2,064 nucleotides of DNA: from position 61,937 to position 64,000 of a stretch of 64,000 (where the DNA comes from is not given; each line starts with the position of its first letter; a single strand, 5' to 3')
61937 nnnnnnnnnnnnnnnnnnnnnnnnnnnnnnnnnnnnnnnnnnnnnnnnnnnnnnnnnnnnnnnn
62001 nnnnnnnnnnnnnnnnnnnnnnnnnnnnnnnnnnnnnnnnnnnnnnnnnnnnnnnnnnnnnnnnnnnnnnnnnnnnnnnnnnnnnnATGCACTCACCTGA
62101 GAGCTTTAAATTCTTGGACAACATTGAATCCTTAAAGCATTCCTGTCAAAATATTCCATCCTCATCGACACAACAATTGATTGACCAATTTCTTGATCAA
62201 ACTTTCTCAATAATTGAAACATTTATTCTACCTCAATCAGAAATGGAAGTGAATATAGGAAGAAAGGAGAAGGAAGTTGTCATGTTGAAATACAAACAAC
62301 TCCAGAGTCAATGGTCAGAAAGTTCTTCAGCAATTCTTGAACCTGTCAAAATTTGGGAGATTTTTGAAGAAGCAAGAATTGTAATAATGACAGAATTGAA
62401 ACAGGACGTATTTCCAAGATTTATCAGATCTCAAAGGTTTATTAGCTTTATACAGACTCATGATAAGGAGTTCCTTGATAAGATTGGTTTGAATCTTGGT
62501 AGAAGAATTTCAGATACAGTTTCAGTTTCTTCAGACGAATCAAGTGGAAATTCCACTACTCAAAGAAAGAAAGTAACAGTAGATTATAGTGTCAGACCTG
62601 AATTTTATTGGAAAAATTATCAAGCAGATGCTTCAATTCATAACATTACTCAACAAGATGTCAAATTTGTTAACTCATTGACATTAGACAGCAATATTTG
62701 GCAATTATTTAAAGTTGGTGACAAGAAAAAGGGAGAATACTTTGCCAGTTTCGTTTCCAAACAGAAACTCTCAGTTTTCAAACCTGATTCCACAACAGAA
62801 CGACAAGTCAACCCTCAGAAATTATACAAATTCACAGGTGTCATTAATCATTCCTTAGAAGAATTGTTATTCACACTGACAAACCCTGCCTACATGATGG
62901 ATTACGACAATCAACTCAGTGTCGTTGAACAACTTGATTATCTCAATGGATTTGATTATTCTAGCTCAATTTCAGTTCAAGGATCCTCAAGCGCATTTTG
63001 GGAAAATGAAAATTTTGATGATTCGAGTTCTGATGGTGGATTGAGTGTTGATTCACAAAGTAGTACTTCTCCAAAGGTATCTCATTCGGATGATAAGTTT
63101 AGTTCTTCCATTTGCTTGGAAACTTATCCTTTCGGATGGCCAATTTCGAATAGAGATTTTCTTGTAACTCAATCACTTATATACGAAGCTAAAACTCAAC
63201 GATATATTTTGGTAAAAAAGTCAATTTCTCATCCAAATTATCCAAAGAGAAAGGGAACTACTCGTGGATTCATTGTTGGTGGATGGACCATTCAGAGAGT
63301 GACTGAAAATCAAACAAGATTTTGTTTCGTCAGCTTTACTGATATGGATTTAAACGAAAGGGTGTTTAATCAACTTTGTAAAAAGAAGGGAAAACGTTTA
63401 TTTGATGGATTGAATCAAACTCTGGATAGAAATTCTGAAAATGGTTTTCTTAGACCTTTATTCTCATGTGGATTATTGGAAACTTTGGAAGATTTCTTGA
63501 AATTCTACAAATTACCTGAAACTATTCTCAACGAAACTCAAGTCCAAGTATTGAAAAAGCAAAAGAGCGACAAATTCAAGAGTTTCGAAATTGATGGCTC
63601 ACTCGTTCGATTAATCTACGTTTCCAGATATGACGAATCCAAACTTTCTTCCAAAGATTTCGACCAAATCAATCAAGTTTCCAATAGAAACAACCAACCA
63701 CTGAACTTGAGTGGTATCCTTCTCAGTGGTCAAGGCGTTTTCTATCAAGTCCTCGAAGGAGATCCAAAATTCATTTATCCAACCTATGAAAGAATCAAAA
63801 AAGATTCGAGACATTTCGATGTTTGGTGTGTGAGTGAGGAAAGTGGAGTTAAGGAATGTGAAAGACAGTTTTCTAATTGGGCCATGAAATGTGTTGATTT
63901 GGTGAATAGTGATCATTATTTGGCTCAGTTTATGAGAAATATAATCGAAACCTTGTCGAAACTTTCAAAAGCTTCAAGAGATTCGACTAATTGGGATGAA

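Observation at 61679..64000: RGS-START-BLUF fusion gene: a candidate blue-light-regulated GTPase-activating protein for G-alpha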

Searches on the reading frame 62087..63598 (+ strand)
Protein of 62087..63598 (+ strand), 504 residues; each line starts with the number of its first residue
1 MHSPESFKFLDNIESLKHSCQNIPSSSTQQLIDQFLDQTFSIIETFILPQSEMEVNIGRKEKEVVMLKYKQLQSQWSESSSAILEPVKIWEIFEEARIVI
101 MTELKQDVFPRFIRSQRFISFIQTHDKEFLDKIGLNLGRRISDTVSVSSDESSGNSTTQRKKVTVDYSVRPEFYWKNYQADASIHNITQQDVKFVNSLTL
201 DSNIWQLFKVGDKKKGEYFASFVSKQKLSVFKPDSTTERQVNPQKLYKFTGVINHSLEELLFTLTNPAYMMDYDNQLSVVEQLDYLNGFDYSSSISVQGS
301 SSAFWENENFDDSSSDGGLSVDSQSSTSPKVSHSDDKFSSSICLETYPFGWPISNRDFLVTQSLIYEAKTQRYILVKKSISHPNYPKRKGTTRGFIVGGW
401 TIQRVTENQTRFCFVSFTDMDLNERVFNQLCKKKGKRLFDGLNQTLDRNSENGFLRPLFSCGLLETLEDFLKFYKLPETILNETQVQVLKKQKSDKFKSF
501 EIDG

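Call 38: search_protein_representatives(protein=window:62087-63598:+)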
Query: 504 residues. Proteins with E-value up to 0.001 (for the whole library): 173; up to 1e-10: 41; up to 1e-30: 3. The best 150 are listed.
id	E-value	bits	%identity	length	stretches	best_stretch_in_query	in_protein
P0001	0.0e+00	1115.9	99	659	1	1-504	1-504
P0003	1.4e-117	409.7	50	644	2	332-504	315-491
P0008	8.0e-32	127.0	33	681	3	335-478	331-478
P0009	2.1e-27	112.4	36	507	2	335-472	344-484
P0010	8.7e-26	107.1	34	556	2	335-469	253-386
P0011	2.2e-25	105.8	39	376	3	166-260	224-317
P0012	7.7e-25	104.0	29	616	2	340-485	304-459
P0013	8.2e-22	94.0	32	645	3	337-470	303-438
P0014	1.5e-20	89.8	35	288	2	336-472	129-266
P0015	1.0e-19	87.0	33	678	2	337-467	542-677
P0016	1.4e-19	86.6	33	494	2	336-452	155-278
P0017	1.6e-18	83.1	29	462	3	38-140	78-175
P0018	3.0e-18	82.3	27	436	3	337-468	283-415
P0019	1.8e-16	76.4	28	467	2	335-471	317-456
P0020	1.9e-16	76.3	29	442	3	337-475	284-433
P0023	1.7e-15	73.1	27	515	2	248-469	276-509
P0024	2.0e-15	72.9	31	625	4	335-469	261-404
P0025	2.0e-15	72.9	28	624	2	251-469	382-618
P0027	6.3e-15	71.3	29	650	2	334-452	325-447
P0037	3.1e-12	62.4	29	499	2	41-296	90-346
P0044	4.1e-11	58.7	31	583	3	337-430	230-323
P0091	8.0e-07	44.6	25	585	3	334-470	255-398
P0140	1.0e-04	37.6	31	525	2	373-429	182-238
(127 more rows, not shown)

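Call 42: list_cluster_members(proteins=[P0008, P0010, P0012, P0013, P0016, P0024, P0027, P0044, P0091, P0140])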
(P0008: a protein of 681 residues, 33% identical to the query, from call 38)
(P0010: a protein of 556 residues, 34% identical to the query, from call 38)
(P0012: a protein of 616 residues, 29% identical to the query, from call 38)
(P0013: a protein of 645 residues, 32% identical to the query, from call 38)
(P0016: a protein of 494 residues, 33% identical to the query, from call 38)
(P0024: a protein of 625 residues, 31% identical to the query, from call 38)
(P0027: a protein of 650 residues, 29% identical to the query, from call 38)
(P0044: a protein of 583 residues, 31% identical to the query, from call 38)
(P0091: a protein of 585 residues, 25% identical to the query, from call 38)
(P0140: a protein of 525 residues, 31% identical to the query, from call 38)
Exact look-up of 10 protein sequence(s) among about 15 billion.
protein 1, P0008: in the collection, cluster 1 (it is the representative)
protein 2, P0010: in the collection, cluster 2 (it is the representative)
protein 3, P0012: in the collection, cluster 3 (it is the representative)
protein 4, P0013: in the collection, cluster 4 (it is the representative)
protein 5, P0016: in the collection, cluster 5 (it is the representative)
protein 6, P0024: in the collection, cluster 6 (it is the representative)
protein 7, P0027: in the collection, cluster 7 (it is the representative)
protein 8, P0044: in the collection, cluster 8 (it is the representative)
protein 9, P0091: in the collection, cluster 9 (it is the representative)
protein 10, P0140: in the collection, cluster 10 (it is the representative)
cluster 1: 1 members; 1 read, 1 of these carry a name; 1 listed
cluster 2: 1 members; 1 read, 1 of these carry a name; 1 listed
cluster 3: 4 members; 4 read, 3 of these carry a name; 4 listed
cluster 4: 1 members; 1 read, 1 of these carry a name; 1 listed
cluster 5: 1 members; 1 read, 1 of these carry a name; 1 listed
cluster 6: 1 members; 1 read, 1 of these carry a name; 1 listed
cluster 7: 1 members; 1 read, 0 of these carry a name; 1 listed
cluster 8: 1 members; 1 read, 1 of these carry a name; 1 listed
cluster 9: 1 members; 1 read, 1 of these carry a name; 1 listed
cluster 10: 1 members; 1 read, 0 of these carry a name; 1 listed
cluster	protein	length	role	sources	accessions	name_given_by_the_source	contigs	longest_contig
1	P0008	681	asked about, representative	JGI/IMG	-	hypothetical protein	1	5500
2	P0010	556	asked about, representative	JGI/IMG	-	hypothetical protein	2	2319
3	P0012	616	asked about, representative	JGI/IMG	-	hypothetical protein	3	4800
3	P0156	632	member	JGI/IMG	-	hypothetical protein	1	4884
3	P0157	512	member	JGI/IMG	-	hypothetical protein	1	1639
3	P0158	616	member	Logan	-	-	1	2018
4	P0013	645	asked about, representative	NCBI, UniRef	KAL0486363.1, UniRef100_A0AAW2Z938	photoactivated adenylate cyclase subunit alpha [Acrasis kona] | Photoactivated adenylate cyclase subunit alpha n=1 Tax=Acrasis kona TaxID=1008807 ...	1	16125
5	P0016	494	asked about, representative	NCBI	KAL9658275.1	hypothetical protein ABK040_015598 [Willaertia magna]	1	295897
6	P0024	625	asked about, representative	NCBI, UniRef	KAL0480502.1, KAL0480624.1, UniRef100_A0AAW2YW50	photoactivated adenylate cyclase subunit alpha [Acrasis kona] | Photoactivated adenylate cyclase subunit alpha n=1 Tax=Acrasis kona TaxID=1008807 ...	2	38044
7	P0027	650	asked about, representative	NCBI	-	-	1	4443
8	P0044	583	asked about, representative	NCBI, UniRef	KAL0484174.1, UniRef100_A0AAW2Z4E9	pacA [Acrasis kona] | PacA n=1 Tax=Acrasis kona TaxID=1008807 RepID=A0AAW2Z4E9_9EUKA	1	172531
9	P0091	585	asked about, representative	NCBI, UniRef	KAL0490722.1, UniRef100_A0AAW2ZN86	hypothetical protein AKO1_009658 [Acrasis kona] | BLUF domain-containing protein n=1 Tax=Acrasis kona TaxID=1008807 RepID=A0AAW2ZN86_9EUKA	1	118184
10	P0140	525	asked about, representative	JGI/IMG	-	-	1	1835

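Call 49: list_cluster_members(proteins=[P0009, P0011, P0015, P0017, P0018, P0019, P0020, P0023, P0025, P0037])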
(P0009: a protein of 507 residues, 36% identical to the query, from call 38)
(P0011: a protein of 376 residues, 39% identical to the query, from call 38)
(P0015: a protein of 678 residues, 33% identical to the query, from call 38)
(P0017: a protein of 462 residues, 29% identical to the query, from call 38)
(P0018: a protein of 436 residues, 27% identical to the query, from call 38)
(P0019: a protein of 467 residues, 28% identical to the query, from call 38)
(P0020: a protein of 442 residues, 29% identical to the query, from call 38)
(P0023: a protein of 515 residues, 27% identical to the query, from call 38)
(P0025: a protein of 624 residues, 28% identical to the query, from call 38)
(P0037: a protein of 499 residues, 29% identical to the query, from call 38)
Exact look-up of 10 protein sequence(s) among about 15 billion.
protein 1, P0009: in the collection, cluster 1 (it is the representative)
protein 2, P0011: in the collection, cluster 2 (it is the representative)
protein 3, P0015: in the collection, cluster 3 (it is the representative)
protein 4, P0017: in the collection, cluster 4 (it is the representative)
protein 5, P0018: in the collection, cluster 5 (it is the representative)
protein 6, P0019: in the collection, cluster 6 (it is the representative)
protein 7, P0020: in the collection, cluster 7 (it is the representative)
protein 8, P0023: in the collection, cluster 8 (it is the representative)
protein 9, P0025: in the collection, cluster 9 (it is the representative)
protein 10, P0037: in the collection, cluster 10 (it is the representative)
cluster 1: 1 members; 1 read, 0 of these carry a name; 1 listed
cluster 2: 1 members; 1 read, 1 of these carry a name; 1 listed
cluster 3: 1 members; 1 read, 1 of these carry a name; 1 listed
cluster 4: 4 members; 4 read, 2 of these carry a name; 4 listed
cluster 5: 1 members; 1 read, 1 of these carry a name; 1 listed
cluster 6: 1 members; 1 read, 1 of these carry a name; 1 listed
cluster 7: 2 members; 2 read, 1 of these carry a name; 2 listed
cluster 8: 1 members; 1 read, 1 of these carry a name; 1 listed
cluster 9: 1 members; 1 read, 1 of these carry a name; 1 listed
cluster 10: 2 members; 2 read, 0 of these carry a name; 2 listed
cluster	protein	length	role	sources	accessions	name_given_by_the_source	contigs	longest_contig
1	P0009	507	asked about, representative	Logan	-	-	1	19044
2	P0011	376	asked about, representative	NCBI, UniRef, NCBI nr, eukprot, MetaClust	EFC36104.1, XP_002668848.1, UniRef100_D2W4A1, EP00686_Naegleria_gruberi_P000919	predicted protein [Naegleria gruberi] | Predicted protein n=1 Tax=Naegleria gruberi TaxID=5762 RepID=D2W4A1_NAEGR | uncharacterized protein NAEGRDRAFT_76231 [Naegleria gruberi]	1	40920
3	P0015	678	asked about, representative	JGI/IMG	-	ankyrin repeat protein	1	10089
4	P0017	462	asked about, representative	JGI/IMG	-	hypothetical protein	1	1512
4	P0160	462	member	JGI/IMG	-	hypothetical protein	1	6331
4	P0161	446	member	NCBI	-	-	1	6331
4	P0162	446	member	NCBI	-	-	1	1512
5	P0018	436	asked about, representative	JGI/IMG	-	hypothetical protein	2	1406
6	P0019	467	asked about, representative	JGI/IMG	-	hypothetical protein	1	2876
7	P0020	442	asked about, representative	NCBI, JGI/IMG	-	hypothetical protein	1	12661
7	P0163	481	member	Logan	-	-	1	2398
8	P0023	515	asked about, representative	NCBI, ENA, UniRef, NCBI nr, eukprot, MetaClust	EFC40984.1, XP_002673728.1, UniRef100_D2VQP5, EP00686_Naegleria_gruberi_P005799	predicted protein [Naegleria gruberi] | Predicted protein n=1 Tax=Naegleria gruberi TaxID=5762 RepID=D2VQP5_NAEGR | uncharacterized protein NAEGRDRAFT_71300 [Naegleria gruberi]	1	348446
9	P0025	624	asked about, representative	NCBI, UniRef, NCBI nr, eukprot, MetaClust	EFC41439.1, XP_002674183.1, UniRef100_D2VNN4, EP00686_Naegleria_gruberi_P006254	predicted protein [Naegleria gruberi] | Predicted protein n=1 Tax=Naegleria gruberi TaxID=5762 RepID=D2VNN4_NAEGR | uncharacterized protein NAEGRDRAFT_51040 [Naegleria gruberi]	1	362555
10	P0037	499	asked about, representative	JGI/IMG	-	-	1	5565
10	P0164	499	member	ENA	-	-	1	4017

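Call 89: search_protein_families(library=pfam, proteins=[P0013, P0024, P0044, P0008, P0012, P0011, P0023], max_evalue=0.01)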
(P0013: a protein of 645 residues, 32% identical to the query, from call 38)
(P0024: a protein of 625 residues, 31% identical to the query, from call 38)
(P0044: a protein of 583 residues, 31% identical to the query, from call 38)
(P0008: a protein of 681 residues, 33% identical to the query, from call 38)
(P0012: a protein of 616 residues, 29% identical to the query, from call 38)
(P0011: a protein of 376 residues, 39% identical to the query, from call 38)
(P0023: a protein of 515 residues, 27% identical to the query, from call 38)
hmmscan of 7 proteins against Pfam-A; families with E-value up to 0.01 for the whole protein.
P0013 (645 aa): 3 families
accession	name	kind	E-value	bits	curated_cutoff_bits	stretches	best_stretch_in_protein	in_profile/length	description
PF04940.18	BLUF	-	1.2e-22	80.2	25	1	474-567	1-91/92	Sensors of blue-light using FAD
PF00615.24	RGS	-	3e-14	53.9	23.9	1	38-172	1-117/117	Regulator of G protein signaling domain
PF01852.25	START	-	4e-05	23.5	22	1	214-380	10-168/207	START domain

P0024 (625 aa): 2 families
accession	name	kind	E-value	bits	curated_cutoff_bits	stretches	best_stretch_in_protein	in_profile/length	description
PF04940.18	BLUF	-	6.2e-22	78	25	1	454-547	1-91/92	Sensors of blue-light using FAD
PF00615.24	RGS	-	2.3e-09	38.1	23.9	1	15-122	2-115/117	Regulator of G protein signaling domain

P0044 (583 aa): 2 families
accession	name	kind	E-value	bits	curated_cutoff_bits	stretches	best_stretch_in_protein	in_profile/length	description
PF04940.18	BLUF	-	1.5e-24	86.4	25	1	415-508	1-91/92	Sensors of blue-light using FAD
PF00615.24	RGS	-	1.2e-07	32.6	23.9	1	6-109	2-115/117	Regulator of G protein signaling domain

P0008 (681 aa): 3 families
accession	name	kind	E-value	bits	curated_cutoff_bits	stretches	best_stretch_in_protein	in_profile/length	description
PF04940.18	BLUF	-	1.3e-23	83.4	25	1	495-587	3-92/92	Sensors of blue-light using FAD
PF00615.24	RGS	-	2.2e-11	44.6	23.9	1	20-151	2-112/117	Regulator of G protein signaling domain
PF01852.25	START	-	1.9e-06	27.8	22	1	287-418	47-174/207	START domain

P0012 (616 aa): 4 families
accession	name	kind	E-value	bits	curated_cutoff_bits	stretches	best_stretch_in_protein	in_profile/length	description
PF04940.18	BLUF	-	6.6e-25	87.5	25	1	463-556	2-92/92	Sensors of blue-light using FAD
PF00615.24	RGS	-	5.6e-12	46.5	23.9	1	16-133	1-112/117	Regulator of G protein signaling domain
PF11428.13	DUF3196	-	0.006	16.7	28.2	0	535-602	125-191/264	Protein of unknown function (DUF3196)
PF11274.14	DUF3074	-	0.0068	16.8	27.5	0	312-374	67-135/185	Protein of unknown function (DUF3074)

P0011 (376 aa): 2 families
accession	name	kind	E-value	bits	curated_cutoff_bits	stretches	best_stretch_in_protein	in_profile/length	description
PF00615.24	RGS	-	1.7e-14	54.6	23.9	1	31-120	2-83/117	Regulator of G protein signaling domain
PF19499.4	DUF6034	-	0.0083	15.5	27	0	91-167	134-215/481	Family of unknown function (DUF6034)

P0023 (515 aa): 2 families
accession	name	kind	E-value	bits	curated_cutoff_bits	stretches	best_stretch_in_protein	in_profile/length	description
PF00615.24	RGS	-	1.9e-12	48.1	23.9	1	44-190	2-117/117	Regulator of G protein signaling domain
PF01852.25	START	-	4.1e-06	26.8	22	1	373-488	89-203/207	START domain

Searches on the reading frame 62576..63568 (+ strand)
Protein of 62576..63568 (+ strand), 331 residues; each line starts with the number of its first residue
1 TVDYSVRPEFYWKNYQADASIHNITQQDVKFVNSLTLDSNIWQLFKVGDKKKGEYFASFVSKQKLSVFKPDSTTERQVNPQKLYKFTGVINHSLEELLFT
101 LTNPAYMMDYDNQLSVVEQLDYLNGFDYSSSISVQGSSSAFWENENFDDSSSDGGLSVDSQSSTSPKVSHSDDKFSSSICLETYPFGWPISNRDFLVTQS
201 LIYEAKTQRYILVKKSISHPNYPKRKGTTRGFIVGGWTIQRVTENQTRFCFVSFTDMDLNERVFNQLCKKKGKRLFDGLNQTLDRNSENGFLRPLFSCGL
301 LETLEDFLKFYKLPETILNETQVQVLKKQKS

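Call 55: predict_structure(alignment_id=A5)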
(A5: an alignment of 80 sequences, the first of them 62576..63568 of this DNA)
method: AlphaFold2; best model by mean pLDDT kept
length: 331 residues; sequences in the alignment: 80
mean_pLDDT: 86.7   pTM: 0.84
mean pLDDT of the five models: 86.7, 86.2, 86.0, 85.9, 85.1
residues with pLDDT >= 90: 239; 70-90: 29; 50-70: 33; < 50: 30
segments of 3 or more residues with pLDDT < 50: 1-4, 136-147, 322-331
pLDDT, mean of each block of 10 residues (from residue 1): 66 93 96 96 97 97 93 88 98 97 98 97 84 49 46 54 56 87 94 97 95 97 95 98 97 94 93 97 97 96 96 82 47 34
secondary structure, 60 per line:
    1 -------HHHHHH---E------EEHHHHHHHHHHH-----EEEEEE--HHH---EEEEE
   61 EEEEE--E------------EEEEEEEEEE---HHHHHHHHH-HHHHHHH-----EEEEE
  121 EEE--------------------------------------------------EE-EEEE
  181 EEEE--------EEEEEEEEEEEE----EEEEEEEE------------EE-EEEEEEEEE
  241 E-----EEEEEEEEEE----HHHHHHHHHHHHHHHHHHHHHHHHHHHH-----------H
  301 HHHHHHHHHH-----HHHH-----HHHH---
elements in order: H8-13 H26-36 E42-47 E56-65 E81-90 H94-102 H104-110 E116-123 E177-184 E193-204 E209-216 E232-241 E247-256 H261-288 H300-310 H316-319 H325-328

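Call 57: fold_search(model_id=the predicted structure, library=pdb)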
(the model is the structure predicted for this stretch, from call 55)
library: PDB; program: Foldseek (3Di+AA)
matches with E <= 10: 1180; with E <= 0.001: 63
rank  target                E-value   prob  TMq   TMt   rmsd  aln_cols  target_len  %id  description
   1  6ser                  6.8e-12  1.00  0.54  0.71   5.6       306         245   13  Crystal structure of human STARD10 (released 2020-08-26)
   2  2r55_A                9.1e-12  1.00  0.52  0.80   9.4       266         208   13  Human StAR-related lipid transfer protein 5 (released 2007-09-18)
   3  1jss_A                1.4e-10  1.00  0.49  0.80   7.7       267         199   11  Crystal structure of the Mus musculus cholesterol-regulated START protein 4 (StarD4). (released 2002-04-10)
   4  6l1m                  1.5e-10  1.00  0.47  0.75  10.0       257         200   13  Structure of human StAR-related lipid transfer protein 4 mutant - LWNI107-110GG (released 2019-10-30)
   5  2e3n                  2.9e-10  1.00  0.50  0.70   8.4       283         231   11  Crystal structure of CERT START domain in complex with C6-ceramide (P212121) (released 2007-12-18)
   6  2e3o                  2.9e-10  1.00  0.50  0.69   8.3       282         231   12  Crystal structure of CERT START domain in complex with C16-ceramide (P212121) (released 2007-12-18)
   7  5brl_A                3.1e-10  1.00  0.49  0.75   7.9       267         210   10  Crystal Structure of L124D STARD4 (released 2015-07-22)
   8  2e3r_B                3.4e-10  1.00  0.50  0.71   8.2       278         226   12  Crystal structure of CERT START domain in complex with C18-ceramide (P1) (released 2007-12-18)
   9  5zyh                  4.6e-10  1.00  0.51  0.71   7.4       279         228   11  Crystal structure of CERT START domain in complex with compound E5 (released 2019-02-27)
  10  6j81                  5.8e-10  1.00  0.51  0.72   8.2       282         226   12  Crystal structure of CERT START domain in complex with compound E14 (released 2019-02-27)
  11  5zyj                  8.7e-10  1.00  0.50  0.71   8.1       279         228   12  Crystal structure of CERT START domain in complex with compound E16A (released 2019-02-27)
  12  3h3q_B                1.0e-09  1.00  0.50  0.69   8.0       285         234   11  Crystal structure of the CERT START domain in complex with HPA-13 (released 2010-03-02)
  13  6iez                  1.3e-09  1.00  0.50  0.70   8.2       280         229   11  Crystal structure of CERT START domain in complex with compound B16 (released 2019-02-27)
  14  2e3p_A                1.3e-09  1.00  0.49  0.68   8.3       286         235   11  Crystal structure of CERT START domain in complex with C16-cearmide (P1) (released 2007-12-18)
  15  2z9z                  1.4e-09  1.00  0.50  0.69   8.0       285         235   12  Crystal structure of CERT START domain(N504A mutant), in complex with C10-diacylglycerol (released 2008-02-12)
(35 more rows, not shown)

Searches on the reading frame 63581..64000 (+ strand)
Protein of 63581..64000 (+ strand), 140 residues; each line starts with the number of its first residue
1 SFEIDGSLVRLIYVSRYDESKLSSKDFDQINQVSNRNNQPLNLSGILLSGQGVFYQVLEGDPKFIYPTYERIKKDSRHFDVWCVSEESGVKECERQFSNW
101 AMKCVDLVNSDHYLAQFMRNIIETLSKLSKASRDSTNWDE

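Call 68: find_homologous_proteins(query=window:63581-64000:+, max_evalue=1e-8)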
Query window:63581-64000:+ (140 aa): 2 proteins with E <= 1e-8 among 24 candidates.
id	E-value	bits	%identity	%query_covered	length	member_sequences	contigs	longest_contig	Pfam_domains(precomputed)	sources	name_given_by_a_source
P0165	3.5e-9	55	41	73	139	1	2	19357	PF04940.19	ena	-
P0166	6.8e-9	54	41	73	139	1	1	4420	PF04940.19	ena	-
